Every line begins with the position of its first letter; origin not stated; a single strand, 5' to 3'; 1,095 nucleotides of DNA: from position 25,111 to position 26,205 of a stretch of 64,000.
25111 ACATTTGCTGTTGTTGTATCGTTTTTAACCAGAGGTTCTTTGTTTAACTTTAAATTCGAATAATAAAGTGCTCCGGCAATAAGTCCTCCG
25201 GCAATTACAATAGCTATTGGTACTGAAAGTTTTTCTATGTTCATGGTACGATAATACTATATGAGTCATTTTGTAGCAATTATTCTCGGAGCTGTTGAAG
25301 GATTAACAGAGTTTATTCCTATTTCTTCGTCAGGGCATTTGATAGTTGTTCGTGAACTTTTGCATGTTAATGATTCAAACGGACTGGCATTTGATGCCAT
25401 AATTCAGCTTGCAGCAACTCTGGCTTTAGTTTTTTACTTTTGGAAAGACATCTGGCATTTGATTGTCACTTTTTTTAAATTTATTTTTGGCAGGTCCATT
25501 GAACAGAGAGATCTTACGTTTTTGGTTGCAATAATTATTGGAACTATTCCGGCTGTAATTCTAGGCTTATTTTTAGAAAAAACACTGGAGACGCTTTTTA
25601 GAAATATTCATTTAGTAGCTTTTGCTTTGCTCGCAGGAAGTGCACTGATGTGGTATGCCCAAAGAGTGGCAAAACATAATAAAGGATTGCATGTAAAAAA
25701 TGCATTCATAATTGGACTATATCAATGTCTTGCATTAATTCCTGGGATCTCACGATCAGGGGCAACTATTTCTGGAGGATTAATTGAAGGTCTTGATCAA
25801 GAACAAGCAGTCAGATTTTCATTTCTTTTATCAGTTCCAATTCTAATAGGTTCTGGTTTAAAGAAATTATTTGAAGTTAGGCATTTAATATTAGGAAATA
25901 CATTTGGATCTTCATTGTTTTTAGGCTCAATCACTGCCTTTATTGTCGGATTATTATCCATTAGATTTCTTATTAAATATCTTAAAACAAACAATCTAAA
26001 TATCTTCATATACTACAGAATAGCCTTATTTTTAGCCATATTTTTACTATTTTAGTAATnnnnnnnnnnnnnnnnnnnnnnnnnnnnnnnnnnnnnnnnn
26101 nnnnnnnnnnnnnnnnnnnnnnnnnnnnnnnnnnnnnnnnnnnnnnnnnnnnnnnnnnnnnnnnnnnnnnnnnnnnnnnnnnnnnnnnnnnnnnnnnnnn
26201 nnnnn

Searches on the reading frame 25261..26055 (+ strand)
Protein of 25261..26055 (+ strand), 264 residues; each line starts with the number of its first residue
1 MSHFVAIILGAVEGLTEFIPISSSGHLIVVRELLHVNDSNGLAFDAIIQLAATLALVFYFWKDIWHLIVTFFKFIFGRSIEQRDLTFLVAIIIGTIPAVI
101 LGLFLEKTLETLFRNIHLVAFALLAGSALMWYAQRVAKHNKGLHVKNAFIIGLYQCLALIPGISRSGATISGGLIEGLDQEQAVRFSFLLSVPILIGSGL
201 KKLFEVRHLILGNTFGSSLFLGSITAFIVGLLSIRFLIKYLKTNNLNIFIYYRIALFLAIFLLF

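Call 22: search_protein_families(library=pfam, proteins=[window:25261-26055:+], max_evalue=0.001)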
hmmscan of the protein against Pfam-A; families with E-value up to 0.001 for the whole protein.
window:25261-26055:+ (264 aa): 1 family
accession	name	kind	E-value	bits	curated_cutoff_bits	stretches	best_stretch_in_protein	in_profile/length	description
PF02673.24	BacA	-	1.3e-81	274.5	33.4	1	6-256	1-254/257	Bacitracin resistance protein BacA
